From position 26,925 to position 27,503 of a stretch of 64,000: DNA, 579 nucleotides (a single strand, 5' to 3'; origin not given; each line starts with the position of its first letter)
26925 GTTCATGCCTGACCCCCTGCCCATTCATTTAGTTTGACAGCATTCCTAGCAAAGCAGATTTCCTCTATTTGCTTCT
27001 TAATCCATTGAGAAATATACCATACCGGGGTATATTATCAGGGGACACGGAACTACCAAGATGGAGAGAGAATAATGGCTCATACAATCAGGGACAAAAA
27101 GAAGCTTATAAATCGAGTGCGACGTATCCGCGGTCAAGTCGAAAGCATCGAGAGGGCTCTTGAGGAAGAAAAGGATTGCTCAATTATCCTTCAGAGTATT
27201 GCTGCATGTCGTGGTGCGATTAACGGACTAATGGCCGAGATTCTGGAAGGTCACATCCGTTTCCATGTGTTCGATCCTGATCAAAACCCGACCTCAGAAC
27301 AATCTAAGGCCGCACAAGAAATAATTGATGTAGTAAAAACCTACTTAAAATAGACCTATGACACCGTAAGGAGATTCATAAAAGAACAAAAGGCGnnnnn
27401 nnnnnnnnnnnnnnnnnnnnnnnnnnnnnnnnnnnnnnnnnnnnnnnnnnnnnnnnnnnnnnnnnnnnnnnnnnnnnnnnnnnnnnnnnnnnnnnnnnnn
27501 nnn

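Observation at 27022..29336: Putative Ni/Co (or Fe) efflux pair: RcnR-fingerprint repressor with a G-tract operator and a P1B ATPase lacking the conserved TM proline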

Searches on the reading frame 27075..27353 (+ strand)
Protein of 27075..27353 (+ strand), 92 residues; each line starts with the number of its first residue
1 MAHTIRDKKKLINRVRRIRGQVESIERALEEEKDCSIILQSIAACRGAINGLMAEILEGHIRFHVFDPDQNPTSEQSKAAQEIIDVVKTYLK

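Call 3: search_protein_families(library=pfam, proteins=[window:27075-27353:+], max_evalue=0.01)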
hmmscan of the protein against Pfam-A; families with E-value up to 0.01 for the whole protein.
window:27075-27353:+ (92 aa): 1 family
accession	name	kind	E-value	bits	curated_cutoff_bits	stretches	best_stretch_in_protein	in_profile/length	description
PF02583.22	Trns_repr_metal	-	1.3e-24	86.8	22.8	1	7-88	1-77/78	Metal-sensitive transcriptional repressor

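Call 4: search_protein_families(library=ncbifam, proteins=[window:27075-27353:+], max_evalue=0.01)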
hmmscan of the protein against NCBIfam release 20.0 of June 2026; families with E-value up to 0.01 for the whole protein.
window:27075-27353:+ (92 aa): 3 families
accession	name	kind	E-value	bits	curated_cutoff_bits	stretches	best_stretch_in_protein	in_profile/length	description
NF008464.0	PRK11352.1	equivalog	7.2e-32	109.6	133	1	1-92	1-91/91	formaldehyde-responsive transcriptional repressor FrmR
NF011613.0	PRK15039.1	equivalog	6.5e-24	84.4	138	1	1-92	1-90/90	Ni(II)/Co(II)-binding transcriptional repressor RcnR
NF052430.1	repress_RicR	exception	5.8e-08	33.2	175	1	7-65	7-65/93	copper-sensing transcriptional repressor RicR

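Call 6: search_solved_structures(query=window:27075-27353:+, show_alignments=5, max_evalue=0.001)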
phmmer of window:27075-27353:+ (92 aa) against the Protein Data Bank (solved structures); distinct sequences matched with E-value up to 0.001: 9.
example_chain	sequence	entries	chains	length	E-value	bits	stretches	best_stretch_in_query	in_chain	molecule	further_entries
5lbm_A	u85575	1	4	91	1.3e-23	86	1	3-92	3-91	Transcriptional repressor FrmR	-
5lcy_A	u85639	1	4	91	1.3e-21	79.6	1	1-92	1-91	Frmr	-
4m1p_A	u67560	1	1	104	1.2e-07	35.1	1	6-92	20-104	Copper-sensitive operon repressor (CsoR)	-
5fmn_A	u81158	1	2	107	3.1e-07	33.8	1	3-65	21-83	INRS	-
4adz_A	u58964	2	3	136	1.2e-06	32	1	7-71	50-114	CSOR | COPPER SENSITIVE OPERON REPRESSOR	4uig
6ahx_A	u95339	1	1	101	2.4e-06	31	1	3-68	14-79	Putative cytosolic protein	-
3aai_A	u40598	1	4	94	0.00024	24.7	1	12-84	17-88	Copper homeostasis operon regulatory protein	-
2hh7_A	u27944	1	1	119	0.00043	23.8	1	7-88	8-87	Hypothetical protein CsoR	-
7mq1_A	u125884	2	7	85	0.00055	23.5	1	9-76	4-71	Copper-sensing transcriptional repressor csoR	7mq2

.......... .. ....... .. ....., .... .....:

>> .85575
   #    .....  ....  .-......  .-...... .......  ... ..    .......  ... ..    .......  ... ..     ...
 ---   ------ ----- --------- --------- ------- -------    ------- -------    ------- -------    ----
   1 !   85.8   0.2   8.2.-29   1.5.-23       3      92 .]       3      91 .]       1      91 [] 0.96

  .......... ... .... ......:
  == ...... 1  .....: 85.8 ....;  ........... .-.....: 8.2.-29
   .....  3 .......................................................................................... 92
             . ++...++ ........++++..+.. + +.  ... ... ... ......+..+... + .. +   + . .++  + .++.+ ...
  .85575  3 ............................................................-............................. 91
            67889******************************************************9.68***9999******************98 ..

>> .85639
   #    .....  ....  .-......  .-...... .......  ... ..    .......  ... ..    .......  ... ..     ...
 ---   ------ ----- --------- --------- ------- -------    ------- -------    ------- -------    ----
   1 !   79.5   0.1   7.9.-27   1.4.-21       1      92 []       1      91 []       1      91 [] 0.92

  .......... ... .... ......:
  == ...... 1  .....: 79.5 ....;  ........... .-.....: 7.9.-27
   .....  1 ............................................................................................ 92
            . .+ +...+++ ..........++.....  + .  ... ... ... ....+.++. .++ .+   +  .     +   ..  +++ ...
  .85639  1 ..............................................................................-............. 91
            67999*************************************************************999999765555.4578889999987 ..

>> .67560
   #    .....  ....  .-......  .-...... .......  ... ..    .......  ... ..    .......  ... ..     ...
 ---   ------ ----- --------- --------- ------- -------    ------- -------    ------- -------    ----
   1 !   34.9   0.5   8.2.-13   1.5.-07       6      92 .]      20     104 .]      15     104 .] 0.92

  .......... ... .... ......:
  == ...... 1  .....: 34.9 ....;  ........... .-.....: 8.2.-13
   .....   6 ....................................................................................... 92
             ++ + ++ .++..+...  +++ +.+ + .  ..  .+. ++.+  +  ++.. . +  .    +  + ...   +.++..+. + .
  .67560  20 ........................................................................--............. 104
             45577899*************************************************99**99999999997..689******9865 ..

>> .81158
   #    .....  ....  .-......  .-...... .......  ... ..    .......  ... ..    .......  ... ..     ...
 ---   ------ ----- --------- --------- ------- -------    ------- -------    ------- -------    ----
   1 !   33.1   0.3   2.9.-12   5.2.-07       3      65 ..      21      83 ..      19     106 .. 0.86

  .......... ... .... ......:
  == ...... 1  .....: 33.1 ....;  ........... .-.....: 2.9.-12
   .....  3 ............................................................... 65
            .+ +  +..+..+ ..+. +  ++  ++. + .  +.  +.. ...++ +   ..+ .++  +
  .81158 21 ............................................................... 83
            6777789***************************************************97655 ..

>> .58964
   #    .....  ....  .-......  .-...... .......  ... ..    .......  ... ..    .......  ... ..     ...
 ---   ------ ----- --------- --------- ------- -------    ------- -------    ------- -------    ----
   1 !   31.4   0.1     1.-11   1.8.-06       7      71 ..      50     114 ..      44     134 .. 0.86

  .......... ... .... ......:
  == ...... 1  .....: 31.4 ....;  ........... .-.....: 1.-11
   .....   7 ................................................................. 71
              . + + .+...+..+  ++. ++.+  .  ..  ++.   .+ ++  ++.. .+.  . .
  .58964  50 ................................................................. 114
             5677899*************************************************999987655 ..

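Call 65: search_dna_similar(query=window:27075-27350:+, collection=plasmids, mode=protein, max_rows=40, max_evalue=1e-10)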
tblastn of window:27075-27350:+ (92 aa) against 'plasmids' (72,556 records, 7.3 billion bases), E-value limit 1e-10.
Records with a match: 1425; places in all: 1764; records where one place covers at least 80% of the query: 1419.
Best place of each record, by identity: 60-80% 2; <60% 1423.
By first word of the organism name: Acinetobacter 330; Enterobacter 296; Klebsiella 241; Ralstonia 112; Escherichia 64; Salmonella 62; Citrobacter 56; Pseudomonas 23; Serratia 21; Leclercia 12; and 67 more.
By predicted mobility (MOB-suite, as given by PLSDB): conjugative 766; mobilizable 424; non-mobilizable 235.
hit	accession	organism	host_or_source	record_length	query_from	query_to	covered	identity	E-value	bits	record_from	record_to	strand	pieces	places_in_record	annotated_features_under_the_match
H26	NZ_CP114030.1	Jiella pelagia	whole organism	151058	1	92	100%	64.1%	1e-33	128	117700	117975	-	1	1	metal/formaldehyde-sensitive transcriptional repressor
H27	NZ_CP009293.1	Novosphingobium pentaromativorans US6-1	mud sediment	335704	1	92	100%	60.9%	5e-30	117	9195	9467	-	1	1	metal/formaldehyde-sensitive transcriptional repressor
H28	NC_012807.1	Methylorubrum extorquens AM1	-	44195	1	92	100%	58.7%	6e-29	114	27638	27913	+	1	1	metal/formaldehyde-sensitive transcriptional repressor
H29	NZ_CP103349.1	Brucella anthropi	-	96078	1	92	100%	58.7%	8e-28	111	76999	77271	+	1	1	metal/formaldehyde-sensitive transcriptional repressor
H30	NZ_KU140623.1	Sinorhizobium sp. M14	microbial mats from Zloty Stok gold mine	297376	1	92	100%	58.7%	3e-27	109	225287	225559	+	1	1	metal/formaldehyde-sensitive transcriptional repressor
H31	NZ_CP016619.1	Microvirga ossetica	Vicia alpestris,cell culture,nodules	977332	1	92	100%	57.6%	3e-30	118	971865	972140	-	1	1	metal/formaldehyde-sensitive transcriptional repressor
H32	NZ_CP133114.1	Rhodopseudomonas sp. BAL398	Cell culture,surface waters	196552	1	92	100%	57.6%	3e-29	115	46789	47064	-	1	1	metal/formaldehyde-sensitive transcriptional repressor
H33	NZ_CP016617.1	Microvirga ossetica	Vicia alpestris,cell culture,nodules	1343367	1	92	100%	57.6%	3e-29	115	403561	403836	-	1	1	none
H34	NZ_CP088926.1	Rhodanobacter denitrificans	soil,well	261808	1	92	100%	57.6%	6e-29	114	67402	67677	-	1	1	metal/formaldehyde-sensitive transcriptional repressor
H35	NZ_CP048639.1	Rhizobium oryzihabitans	cell,root,the root of rice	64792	1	92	100%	57.6%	4e-28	112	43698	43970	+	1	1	metal/formaldehyde-sensitive transcriptional repressor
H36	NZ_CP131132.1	Shinella zoogloeoides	isolate,Activated charcoal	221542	1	92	100%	57.6%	4e-28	112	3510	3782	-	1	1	metal/formaldehyde-sensitive transcriptional repressor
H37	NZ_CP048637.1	Rhizobium oryzihabitans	cell,root,the root of rice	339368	1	92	100%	57.6%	4e-28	112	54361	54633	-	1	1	metal/formaldehyde-sensitive transcriptional repressor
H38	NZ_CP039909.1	Agrobacterium tumefaciens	-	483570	1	92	100%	57.6%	4e-28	112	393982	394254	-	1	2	metal/formaldehyde-sensitive transcriptional repressor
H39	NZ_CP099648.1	Paraburkholderia fungorum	Arabidopsis thaliana,pure culture,leaf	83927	1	92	100%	57.4%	2e-28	112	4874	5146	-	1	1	metal/formaldehyde-sensitive transcriptional repressor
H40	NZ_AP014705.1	Methylobacterium aquaticum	-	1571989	1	92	100%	56.5%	6e-30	117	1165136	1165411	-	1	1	none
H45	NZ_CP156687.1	Burkholderia stagnalis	Bacterial cells,soils collected in ...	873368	1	92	100%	55.4%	2e-29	116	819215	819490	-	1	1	metal/formaldehyde-sensitive transcriptional repressor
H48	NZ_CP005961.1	Pseudomonas mandelii JR-1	natural mineral water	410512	1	92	100%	55.4%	9e-26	105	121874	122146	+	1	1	metal/formaldehyde-sensitive transcriptional repressor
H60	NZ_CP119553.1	Providencia stuartii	Homo sapiens,human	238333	1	92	100%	54.3%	1e-23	99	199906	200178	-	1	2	frmR: formaldehyde-responsive transcriptional repressor FrmR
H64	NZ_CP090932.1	Klebsiella pneumoniae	Homo sapiens,catheter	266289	1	92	100%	54.3%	1e-23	99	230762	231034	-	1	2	frmR: formaldehyde-responsive transcriptional repressor FrmR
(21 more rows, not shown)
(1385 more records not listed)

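Call 66: get_annotated_region(hit=H26, flank=3500)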
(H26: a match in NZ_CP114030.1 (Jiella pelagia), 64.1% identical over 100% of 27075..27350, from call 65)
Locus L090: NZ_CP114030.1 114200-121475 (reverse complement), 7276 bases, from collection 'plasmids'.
description: Jiella pelagia strain HL-NP1 plasmid unnamed2, complete sequence
organism: Jiella pelagia (NCBI taxid 2986949)
taxonomy: Bacteria; Pseudomonadota; Alphaproteobacteria; Hyphomicrobiales; Aurantimonadaceae; Jiella; Jiella pelagia
host: -; source: whole organism; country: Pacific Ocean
typing (MOB-suite, as given by PLSDB): non-mobilizable
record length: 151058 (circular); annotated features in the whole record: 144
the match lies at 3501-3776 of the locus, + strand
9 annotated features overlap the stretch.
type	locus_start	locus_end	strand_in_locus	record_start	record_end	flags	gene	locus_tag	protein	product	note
CDS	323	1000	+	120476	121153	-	-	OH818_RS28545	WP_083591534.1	class I SAM-dependent methyltransferase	-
CDS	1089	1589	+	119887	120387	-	-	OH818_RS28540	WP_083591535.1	hypothetical protein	-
CDS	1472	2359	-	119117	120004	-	-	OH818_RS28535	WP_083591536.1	cation diffusion facilitator family transporter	-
CDS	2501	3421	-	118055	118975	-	-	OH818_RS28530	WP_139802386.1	alpha/beta hydrolase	-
CDS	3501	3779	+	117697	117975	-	-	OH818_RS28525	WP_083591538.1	metal/formaldehyde-sensitive transcriptional repressor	-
CDS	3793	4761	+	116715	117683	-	dmeF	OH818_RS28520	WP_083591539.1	CDF family Co(II)/Ni(II) efflux transporter DmeF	GO:0006812 - monoatomic cation transport [Evidence IEA]; GO:0055085 - transmembrane transport [Evidence IEA]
CDS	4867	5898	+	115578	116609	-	-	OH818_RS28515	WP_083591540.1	IS110 family transposase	-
CDS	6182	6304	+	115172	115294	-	-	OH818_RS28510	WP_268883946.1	hypothetical protein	-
CDS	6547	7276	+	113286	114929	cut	-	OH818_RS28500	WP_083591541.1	ISL3 family transposase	-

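Call 67: get_annotated_region(hit=H30, flank=3500)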
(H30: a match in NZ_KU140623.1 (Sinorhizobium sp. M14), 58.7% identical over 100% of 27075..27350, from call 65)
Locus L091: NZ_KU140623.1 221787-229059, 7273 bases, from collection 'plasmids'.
description: Sinorhizobium sp. M14 plasmid pSinB, complete sequence
organism: Sinorhizobium sp. M14 (NCBI taxid 430451)
taxonomy: Bacteria; Pseudomonadota; Alphaproteobacteria; Hyphomicrobiales; Rhizobiaceae; Sinorhizobium; Sinorhizobium sp. M14
host: -; source: microbial mats from Zloty Stok gold mine; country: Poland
typing (MOB-suite, as given by PLSDB): conjugative; replicon rep_cluster_473; relaxase MOBQ; mating-pair formation MPF_T
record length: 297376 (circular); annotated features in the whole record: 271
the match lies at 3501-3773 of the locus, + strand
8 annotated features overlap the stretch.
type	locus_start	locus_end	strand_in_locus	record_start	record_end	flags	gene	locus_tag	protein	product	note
CDS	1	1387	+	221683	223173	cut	-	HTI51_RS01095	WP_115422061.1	histidine kinase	GO:0000160 - phosphorelay signal transduction system [Evidence IEA]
CDS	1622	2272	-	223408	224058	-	-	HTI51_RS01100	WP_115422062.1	transmembrane anchor protein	-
CDS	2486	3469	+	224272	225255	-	dmeF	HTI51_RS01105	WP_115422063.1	CDF family Co(II)/Ni(II) efflux transporter DmeF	GO:0006812 - monoatomic cation transport [Evidence IEA]; GO:0055085 - transmembrane transport [Evidence IEA]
CDS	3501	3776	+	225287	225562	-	-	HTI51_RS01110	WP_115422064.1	metal/formaldehyde-sensitive transcriptional repressor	-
CDS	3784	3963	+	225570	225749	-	-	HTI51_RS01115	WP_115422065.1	DUF1289 domain-containing protein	-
CDS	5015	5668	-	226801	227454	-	-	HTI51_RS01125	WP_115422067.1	class I SAM-dependent methyltransferase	-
CDS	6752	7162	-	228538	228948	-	-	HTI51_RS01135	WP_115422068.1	PAS domain-containing protein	-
CDS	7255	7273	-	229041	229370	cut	-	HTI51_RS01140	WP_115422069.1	hypothetical protein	-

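Call 68: get_annotated_region(hit=H38, flank=3500)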
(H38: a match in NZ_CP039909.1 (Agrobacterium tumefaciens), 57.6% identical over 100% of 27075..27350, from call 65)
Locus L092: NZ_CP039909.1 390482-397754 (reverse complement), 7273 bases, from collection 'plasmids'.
description: Agrobacterium tumefaciens strain CFBP6624 plasmid pAtCFBP6624, complete sequence
organism: Agrobacterium tumefaciens (NCBI taxid 358)
taxonomy: Bacteria; Pseudomonadota; Alphaproteobacteria; Hyphomicrobiales; Rhizobiaceae; Agrobacterium; Agrobacterium tumefaciens
host: -; source: -; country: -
typing (MOB-suite, as given by PLSDB): conjugative; replicon rep_cluster_106; relaxase MOBQ; mating-pair formation MPF_T
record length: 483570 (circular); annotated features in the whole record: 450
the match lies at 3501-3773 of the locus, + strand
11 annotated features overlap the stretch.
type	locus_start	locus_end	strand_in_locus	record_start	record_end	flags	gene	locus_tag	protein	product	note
CDS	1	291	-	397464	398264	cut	-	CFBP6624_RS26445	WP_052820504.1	endonuclease/exonuclease/phosphatase family protein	-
CDS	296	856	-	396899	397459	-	-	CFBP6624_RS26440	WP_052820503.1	Chromate resistance protein ChrB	-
CDS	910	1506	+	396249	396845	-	-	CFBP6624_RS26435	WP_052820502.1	cation diffusion facilitator family transporter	-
CDS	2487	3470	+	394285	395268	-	dmeF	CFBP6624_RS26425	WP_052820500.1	CDF family Co(II)/Ni(II) efflux transporter DmeF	GO:0006812 - monoatomic cation transport [Evidence IEA]; GO:0055085 - transmembrane transport [Evidence IEA]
CDS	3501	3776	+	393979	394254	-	-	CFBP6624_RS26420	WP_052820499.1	metal/formaldehyde-sensitive transcriptional repressor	-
CDS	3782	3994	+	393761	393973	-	-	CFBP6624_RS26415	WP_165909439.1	DUF1289 domain-containing protein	-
CDS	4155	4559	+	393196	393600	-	-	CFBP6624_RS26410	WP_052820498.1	OsmC family protein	GO:0006979 - response to oxidative stress [Evidence IEA]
CDS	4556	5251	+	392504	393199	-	-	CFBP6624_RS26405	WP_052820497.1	VIT family protein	-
CDS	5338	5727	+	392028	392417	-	-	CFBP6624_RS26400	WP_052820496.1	DUF302 domain-containing protein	-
CDS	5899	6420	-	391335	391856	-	-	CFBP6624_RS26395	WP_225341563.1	adenylate/guanylate cyclase domain-containing protein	-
CDS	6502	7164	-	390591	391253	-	-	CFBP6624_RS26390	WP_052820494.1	hypothetical protein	-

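Call 69: get_annotated_region(hit=H45, flank=3500)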
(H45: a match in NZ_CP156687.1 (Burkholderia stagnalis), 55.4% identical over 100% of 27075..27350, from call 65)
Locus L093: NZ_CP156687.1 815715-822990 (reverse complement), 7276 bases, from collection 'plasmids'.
description: Burkholderia stagnalis strain YJ-2 plasmid plas2, complete sequence
organism: Burkholderia stagnalis (NCBI taxid 1503054)
taxonomy: Bacteria; Pseudomonadota; Betaproteobacteria; Burkholderiales; Burkholderiaceae; Burkholderia; Burkholderia stagnalis
host: -; source: Bacterial cells,soils collected in Guangdong Province, China; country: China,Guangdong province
typing (MOB-suite, as given by PLSDB): non-mobilizable
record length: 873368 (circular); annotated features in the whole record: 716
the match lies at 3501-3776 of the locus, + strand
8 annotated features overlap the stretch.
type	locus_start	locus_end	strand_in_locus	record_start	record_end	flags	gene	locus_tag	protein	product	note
CDS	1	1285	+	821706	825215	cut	-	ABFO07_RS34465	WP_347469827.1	pyruvate carboxylase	GO:0006094 - gluconeogenesis [Evidence IEA]; GO:0006090 - pyruvate metabolic process [Evidence IEA]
CDS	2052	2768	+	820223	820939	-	-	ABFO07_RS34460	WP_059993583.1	ProQ/FinO family protein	-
CDS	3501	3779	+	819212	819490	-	-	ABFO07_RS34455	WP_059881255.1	metal/formaldehyde-sensitive transcriptional repressor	-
CDS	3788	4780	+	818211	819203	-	dmeF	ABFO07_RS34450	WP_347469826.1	CDF family Co(II)/Ni(II) efflux transporter DmeF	GO:0006812 - monoatomic cation transport [Evidence IEA]; GO:0055085 - transmembrane transport [Evidence IEA]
CDS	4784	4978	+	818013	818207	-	-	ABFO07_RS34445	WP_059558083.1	DUF1289 domain-containing protein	-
CDS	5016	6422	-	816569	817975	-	-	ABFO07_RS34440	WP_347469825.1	heavy metal sensor histidine kinase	GO:0000160 - phosphorelay signal transduction system [Evidence IEA]; GO:0016310 - phosphorylation [Evidence IEA]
CDS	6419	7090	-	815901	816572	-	-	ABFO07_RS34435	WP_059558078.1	heavy metal response regulator transcription factor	GO:0006355 - regulation of DNA-templated transcription [Evidence IEA]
CDS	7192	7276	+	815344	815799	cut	-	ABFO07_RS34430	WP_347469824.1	hypothetical protein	-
